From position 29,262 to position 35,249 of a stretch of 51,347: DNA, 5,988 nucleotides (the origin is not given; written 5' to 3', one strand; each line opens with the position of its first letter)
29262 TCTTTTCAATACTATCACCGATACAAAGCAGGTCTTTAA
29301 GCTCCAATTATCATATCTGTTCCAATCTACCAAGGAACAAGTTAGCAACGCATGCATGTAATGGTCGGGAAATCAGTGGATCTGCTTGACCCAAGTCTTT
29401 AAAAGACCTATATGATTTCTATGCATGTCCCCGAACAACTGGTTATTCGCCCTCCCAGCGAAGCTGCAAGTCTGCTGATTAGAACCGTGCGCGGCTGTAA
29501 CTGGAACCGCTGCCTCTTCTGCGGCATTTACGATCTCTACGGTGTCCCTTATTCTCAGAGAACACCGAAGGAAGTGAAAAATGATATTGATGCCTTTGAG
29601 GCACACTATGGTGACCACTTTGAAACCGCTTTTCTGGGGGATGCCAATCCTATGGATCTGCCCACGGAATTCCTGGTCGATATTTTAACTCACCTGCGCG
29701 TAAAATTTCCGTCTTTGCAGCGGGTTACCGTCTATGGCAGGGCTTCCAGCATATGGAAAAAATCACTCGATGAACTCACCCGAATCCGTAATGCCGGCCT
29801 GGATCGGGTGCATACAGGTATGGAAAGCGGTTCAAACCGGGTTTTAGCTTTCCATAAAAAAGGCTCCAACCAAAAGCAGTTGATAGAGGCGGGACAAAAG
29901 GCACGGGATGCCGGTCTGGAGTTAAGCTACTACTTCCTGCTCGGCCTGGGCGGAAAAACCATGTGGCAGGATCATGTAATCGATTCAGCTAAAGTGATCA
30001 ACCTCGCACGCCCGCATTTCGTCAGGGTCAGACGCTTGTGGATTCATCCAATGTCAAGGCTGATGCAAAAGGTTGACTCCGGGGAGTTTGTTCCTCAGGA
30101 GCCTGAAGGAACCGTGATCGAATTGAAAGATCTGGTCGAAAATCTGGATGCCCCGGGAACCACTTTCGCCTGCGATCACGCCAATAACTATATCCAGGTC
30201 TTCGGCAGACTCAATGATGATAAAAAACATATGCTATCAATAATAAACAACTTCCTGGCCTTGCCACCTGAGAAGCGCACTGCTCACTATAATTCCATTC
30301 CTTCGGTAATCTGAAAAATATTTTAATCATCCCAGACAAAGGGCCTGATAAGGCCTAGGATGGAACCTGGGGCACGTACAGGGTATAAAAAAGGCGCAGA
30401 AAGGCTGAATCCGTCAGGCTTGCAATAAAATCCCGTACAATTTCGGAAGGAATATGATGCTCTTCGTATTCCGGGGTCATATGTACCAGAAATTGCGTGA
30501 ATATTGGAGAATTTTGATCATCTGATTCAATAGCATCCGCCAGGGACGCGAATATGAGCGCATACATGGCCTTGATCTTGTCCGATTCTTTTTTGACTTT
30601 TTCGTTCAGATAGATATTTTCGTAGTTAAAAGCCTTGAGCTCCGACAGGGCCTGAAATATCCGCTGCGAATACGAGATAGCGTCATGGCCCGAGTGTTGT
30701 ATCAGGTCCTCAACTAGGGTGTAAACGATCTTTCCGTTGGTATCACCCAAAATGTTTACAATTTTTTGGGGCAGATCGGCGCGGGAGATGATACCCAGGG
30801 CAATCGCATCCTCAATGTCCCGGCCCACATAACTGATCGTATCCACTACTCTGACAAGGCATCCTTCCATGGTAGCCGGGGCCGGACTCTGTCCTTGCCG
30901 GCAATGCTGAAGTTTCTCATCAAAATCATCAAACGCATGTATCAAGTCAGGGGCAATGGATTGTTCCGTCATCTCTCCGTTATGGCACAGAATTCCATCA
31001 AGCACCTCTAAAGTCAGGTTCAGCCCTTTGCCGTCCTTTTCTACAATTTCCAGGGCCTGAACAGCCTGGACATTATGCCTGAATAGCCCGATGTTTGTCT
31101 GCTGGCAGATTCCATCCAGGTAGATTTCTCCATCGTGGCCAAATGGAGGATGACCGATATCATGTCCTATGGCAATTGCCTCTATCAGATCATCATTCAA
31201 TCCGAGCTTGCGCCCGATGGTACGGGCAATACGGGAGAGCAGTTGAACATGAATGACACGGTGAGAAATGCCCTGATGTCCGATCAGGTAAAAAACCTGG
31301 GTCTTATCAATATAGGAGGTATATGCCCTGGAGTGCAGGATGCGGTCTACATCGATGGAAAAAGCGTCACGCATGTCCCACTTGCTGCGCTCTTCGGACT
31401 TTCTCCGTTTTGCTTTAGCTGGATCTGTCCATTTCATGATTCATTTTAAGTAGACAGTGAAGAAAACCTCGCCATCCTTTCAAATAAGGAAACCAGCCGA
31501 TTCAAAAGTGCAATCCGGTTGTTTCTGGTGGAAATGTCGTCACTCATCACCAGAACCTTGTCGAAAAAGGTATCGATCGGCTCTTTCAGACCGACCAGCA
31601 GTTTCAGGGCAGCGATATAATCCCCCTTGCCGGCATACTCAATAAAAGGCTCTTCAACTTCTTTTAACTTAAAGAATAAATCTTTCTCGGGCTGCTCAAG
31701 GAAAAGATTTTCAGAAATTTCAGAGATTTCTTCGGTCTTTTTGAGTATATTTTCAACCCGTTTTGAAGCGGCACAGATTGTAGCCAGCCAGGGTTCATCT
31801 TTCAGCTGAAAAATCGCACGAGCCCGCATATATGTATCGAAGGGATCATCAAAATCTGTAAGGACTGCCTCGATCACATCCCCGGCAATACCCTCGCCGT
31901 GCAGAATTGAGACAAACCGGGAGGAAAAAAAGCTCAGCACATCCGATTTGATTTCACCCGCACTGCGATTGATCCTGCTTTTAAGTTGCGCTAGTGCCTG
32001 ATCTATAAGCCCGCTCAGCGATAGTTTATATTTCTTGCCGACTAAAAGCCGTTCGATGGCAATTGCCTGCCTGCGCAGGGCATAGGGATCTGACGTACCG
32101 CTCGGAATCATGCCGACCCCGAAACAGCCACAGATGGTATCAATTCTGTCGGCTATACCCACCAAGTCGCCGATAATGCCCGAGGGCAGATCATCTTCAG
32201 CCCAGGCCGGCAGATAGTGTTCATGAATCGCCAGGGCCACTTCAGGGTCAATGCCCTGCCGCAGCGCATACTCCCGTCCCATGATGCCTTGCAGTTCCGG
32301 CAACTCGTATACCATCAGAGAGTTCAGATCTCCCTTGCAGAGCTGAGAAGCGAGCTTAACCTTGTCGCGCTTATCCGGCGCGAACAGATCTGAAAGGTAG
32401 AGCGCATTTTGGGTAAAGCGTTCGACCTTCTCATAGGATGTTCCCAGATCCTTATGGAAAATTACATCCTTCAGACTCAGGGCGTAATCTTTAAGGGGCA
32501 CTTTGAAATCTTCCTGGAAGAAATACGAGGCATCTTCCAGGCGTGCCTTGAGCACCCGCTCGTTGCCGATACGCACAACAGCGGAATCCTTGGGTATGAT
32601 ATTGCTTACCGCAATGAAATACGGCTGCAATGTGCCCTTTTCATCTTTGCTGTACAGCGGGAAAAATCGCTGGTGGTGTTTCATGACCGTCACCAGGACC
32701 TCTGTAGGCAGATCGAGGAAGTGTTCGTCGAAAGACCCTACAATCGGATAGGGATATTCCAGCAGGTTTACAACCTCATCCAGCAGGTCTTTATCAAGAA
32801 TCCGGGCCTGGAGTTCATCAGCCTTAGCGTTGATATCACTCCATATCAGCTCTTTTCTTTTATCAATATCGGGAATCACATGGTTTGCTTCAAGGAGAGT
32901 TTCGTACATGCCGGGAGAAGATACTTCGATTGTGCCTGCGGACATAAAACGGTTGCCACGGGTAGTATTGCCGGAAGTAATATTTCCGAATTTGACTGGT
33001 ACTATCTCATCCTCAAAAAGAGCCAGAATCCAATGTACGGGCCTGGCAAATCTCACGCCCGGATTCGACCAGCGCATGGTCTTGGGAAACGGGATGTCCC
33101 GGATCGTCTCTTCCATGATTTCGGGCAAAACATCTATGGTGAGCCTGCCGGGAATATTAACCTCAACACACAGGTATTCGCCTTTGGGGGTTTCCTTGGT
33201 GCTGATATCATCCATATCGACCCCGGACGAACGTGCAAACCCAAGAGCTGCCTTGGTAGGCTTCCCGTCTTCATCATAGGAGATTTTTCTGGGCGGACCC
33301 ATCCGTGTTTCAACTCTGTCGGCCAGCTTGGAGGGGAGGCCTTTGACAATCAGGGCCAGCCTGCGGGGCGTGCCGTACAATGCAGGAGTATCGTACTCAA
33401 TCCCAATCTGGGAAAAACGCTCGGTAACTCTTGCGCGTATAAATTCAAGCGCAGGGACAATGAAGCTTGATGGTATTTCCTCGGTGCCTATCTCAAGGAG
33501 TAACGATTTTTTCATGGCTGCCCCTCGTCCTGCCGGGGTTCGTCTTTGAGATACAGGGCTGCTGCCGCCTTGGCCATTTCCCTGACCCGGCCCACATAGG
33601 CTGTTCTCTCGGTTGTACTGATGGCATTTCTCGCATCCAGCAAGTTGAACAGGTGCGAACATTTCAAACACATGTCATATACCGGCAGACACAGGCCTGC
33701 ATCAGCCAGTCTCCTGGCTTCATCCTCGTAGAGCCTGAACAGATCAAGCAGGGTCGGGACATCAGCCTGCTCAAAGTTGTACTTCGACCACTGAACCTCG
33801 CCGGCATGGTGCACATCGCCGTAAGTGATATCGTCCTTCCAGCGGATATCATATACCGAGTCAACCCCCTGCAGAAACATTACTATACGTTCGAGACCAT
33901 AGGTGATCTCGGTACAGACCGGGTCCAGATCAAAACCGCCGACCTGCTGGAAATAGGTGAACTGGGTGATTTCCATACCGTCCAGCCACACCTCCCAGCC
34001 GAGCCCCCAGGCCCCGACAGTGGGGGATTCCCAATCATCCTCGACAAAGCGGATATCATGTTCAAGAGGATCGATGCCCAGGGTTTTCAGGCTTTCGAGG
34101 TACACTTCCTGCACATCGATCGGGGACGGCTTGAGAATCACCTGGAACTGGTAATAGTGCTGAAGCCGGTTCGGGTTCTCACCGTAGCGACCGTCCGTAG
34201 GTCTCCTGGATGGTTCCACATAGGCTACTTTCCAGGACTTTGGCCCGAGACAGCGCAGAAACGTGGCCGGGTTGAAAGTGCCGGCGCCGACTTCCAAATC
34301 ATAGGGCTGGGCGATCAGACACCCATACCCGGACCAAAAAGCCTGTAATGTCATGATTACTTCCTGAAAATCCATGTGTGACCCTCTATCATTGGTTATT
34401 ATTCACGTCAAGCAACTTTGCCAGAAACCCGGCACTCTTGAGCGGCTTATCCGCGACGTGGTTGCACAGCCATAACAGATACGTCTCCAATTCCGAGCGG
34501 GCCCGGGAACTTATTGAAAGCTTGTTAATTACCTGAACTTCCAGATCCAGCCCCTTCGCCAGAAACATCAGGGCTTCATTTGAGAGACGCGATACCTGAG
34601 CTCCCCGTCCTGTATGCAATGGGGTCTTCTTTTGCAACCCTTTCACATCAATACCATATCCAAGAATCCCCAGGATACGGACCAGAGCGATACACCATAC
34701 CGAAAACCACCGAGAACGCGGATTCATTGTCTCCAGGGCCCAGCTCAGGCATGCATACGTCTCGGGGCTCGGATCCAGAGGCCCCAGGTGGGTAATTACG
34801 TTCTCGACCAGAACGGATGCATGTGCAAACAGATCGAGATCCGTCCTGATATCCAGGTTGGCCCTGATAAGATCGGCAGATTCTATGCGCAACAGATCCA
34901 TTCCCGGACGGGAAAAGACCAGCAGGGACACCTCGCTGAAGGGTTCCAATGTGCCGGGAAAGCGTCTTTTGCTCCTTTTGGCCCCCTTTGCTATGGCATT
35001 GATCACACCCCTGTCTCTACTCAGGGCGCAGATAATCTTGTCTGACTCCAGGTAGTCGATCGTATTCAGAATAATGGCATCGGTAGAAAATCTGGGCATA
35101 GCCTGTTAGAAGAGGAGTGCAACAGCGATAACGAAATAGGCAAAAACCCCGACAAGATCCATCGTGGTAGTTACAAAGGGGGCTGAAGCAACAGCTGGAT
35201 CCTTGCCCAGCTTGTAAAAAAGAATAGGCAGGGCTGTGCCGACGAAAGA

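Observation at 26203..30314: Pair of paralogous radical SAM proteins with non-canonical CX4CX2C motif bracketing a Na/Pi-PhoU transporter and a TsaA-domain protein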

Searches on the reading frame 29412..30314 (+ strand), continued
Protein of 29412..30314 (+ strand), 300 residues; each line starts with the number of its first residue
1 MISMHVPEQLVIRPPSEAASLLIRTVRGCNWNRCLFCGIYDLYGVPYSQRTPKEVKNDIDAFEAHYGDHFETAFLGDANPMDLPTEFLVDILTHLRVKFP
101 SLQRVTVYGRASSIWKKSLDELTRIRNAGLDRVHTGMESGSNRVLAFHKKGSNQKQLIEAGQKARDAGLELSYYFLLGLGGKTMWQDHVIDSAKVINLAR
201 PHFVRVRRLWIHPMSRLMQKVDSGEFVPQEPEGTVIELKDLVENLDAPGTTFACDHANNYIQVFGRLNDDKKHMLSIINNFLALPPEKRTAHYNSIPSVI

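Call 59: find_encoding_contigs(protein=P0165, flank=6000, max_places=1)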
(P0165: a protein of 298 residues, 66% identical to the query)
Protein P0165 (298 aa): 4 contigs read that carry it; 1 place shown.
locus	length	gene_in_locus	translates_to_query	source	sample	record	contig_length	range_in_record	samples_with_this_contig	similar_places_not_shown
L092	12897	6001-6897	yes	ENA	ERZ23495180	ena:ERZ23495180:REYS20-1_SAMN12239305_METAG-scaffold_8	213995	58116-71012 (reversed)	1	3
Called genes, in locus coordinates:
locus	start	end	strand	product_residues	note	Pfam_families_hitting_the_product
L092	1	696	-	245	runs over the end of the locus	PF02463:SMC_N (faint), PF00005:ABC_tran, PF13304:AAA_21 (faint)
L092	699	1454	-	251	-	PF00005:ABC_tran, PF13304:AAA_21 (faint), PF12399:BCA_ABC_TP_C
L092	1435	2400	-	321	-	PF02653:BPD_transp_2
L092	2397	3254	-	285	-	PF02653:BPD_transp_2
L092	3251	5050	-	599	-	PF01855:POR_N, PF12837:Fer4_6 (faint), PF02775:TPP_enzyme_C, PF13237:Fer4_10 (weak), PF00037:Fer4 (weak)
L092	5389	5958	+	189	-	PF12697:Abhydrolase_6 (weak)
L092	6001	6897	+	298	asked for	PF04055:Radical_SAM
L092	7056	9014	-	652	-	PF08448:PAS_4 (weak), PF13188:PAS_8 (weak), PF00989:PAS (weak), PF13188:PAS_8 (weak), PF01590:GAF, PF13185:GAF_2, PF00512:HisKA, PF02518:HATPase_c, +3 more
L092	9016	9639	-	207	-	PF13483:Lactamase_B_3, PF12706:Lactamase_B_2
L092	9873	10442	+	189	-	PF07155:ECF-ribofla_trS (weak), PF12822:ECF_trnsprt, PF02632:BioY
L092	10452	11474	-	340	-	PF00293:NUDIX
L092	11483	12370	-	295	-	PF13489:Methyltransf_23 (weak), PF08241:Methyltransf_11 (weak), PF13649:Methyltransf_25 (weak), PF13847:Methyltransf_31 (weak)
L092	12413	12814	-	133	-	-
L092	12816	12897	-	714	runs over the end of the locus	PF02629:CoA_binding (weak), PF13380:CoA_binding_2, PF13607:Succ_CoA_lig, PF19045:Ligase_CoA_2 (weak), PF13549:ATP-grasp_5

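Call 60: find_encoding_contigs(protein=P0179, flank=6000, max_places=1)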
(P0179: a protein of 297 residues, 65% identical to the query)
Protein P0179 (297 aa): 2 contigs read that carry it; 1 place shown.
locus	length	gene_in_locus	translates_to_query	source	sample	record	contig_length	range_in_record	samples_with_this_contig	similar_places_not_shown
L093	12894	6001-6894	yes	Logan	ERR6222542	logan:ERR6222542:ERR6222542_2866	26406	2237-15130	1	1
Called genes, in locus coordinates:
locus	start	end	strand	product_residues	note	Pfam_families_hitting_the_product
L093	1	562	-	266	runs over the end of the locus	PF01476:LysM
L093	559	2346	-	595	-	PF01336:tRNA_anti-codon, PF00152:tRNA-synt_2, PF02938:GAD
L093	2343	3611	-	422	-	PF01409:tRNA-synt_2d (faint), PF13393:tRNA-synt_His, PF00587:tRNA-synt_2b, PF03129:HGTP_anticodon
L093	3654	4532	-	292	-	PF04055:Radical_SAM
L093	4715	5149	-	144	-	PF01980:TrmO_N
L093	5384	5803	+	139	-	PF13205:Big_5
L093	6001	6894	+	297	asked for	PF04055:Radical_SAM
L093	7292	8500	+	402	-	PF13458:Peripla_BP_6, PF01094:ANF_receptor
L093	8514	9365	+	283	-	PF00005:ABC_tran, PF12399:BCA_ABC_TP_C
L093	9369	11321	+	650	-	PF00501:AMP-binding, PF23562:AMP-binding_C_3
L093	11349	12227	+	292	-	PF02653:BPD_transp_2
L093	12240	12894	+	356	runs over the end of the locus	PF02653:BPD_transp_2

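Call 61: find_encoding_contigs(protein=P0234, flank=6000, max_places=1)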
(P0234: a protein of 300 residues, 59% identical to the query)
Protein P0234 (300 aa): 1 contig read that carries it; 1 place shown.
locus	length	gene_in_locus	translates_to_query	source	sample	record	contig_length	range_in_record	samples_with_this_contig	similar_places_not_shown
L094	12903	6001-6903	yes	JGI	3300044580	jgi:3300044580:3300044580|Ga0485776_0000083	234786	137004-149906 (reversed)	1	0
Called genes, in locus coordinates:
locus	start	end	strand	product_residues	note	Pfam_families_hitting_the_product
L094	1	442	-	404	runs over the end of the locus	PF00180:Iso_dh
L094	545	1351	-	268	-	PF01476:LysM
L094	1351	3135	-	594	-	PF01336:tRNA_anti-codon, PF00152:tRNA-synt_2, PF02938:GAD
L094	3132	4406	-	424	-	PF13393:tRNA-synt_His, PF00587:tRNA-synt_2b, PF03129:HGTP_anticodon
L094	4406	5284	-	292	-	PF04055:Radical_SAM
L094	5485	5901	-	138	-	PF01980:TrmO_N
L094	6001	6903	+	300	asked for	PF04055:Radical_SAM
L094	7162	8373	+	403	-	PF13458:Peripla_BP_6, PF01094:ANF_receptor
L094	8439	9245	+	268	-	PF00005:ABC_tran, PF12399:BCA_ABC_TP_C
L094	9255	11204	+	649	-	PF00501:AMP-binding, PF23562:AMP-binding_C_3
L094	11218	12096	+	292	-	PF02653:BPD_transp_2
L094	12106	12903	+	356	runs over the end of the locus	PF02653:BPD_transp_2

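Call 79: search_protein_families(library=padloc, proteins=[window:29412-30314:+], max_evalue=0.01)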
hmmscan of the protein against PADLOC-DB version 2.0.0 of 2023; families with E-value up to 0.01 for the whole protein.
window:29412-30314:+ (300 aa): 0 families

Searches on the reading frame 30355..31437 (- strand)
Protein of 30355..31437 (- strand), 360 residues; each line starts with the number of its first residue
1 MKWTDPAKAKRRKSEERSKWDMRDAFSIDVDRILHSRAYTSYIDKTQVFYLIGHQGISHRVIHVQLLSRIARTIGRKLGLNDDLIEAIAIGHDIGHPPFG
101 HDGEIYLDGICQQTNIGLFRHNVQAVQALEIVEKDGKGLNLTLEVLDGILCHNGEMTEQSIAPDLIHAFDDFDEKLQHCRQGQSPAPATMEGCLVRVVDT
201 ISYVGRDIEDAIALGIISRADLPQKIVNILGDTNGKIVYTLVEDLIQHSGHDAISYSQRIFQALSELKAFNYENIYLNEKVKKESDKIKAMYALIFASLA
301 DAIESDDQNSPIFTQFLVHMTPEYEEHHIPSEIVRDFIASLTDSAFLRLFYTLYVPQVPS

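Call 3: search_protein_families(library=pfam, proteins=[window:30355-31437:-], max_evalue=0.01)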
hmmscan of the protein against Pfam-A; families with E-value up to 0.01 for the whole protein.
window:30355-31437:- (360 aa): 2 families
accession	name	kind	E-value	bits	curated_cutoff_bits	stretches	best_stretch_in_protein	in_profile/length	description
PF01966.28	HD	-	4.1e-11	43.6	22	1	61-174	2-93/116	HD domain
PF13286.11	HD_assoc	-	3.3e-07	31.2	22.2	1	255-350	2-89/91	Phosphohydrolase-associated domain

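Call 4: search_protein_families(library=ncbifam, proteins=[window:30355-31437:-], max_evalue=0.01)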
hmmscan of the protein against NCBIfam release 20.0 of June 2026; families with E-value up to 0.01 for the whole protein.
window:30355-31437:- (360 aa): 12 families
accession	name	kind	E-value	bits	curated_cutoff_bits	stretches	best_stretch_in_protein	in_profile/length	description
NF002327.0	PRK01286.1-2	equivalog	4.2e-78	262.8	393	1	8-357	25-340/345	deoxyguanosinetriphosphate triphosphohydrolase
NF002329.0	PRK01286.1-4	equivalog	6.7e-64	216.3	494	2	10-158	26-169/342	deoxyguanosinetriphosphate triphosphohydrolase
NF002326.0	PRK01286.1-1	equivalog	4.8e-41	141.4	390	2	5-223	15-219/379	deoxyguanosinetriphosphate triphosphohydrolase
TIGR01353.1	dGTP_triPase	subfamily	1.1e-40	140.4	152.35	2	23-224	2-228/389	dGTP triphosphohydrolase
NF002328.0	PRK01286.1-3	equivalog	1.7e-33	116.2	467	1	4-217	20-232/404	deoxyguanosinetriphosphate triphosphohydrolase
NF002330.0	PRK01286.1-5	equivalog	2.6e-33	115.7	511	1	4-221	7-215/384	deoxyguanosinetriphosphate triphosphohydrolase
NF041026.1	antiphage_dGTPase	exception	5.8e-33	114.7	400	2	10-159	3-163/425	anti-phage deoxyguanosine triphosphatase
NF002829.0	PRK03007.1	equivalog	3e-32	112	385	1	9-222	15-235/425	deoxyguanosinetriphosphate triphosphohydrolase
NF003701.1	PRK05318.1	subfamily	1.9e-25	89.7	383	2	11-152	5-158/426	anti-phage deoxyguanosine triphosphatase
NF002205.0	PRK01096.1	equivalog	1.6e-15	57.1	439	1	1-106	1-124/444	deoxyguanosinetriphosphate triphosphohydrolase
NF003429.0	PRK04926.1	equivalog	9.6e-09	34.6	405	1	10-111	16-136/500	dGTPase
TIGR00277.1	HDIG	domain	0.0076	16.1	27.6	0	63-97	8-42/84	HDIG domain-containing metalloprotein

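Call 79: search_protein_families(library=padloc, proteins=[window:30355-31437:-], max_evalue=0.01)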
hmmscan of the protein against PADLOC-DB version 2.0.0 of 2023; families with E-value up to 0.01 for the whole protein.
window:30355-31437:- (360 aa): 3 families
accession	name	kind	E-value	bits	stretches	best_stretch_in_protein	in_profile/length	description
PDLC02374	dGTPase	-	4.3e-49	165.9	1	10-357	28-374/395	-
PDLC03905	NsnC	-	0.0058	14.1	1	232-295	185-248/299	-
PDLC04354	PDC-M04A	-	0.008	14.1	0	243-304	52-113/190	-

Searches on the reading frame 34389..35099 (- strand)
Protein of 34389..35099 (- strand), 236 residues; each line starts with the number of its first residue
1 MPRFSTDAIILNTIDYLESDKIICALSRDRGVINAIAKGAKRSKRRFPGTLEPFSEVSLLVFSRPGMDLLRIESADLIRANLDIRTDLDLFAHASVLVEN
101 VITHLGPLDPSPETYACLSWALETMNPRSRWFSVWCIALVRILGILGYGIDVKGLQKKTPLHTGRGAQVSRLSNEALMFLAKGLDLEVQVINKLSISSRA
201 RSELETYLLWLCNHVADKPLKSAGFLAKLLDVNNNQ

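Call 68: search_protein_families(library=pfam, proteins=[window:34389-35099:-], max_evalue=0.0001)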
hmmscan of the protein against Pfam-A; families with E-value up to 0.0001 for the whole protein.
window:34389-35099:- (236 aa): 2 families
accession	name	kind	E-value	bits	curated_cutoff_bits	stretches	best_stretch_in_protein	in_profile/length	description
PF11967.14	RecO_N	-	1.3e-20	73.7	27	1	1-79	1-78/80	Recombination protein O N terminal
PF02565.21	RecO_C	-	1.1e-05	25.6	22.1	0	85-152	1-68/157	Recombination protein O C terminal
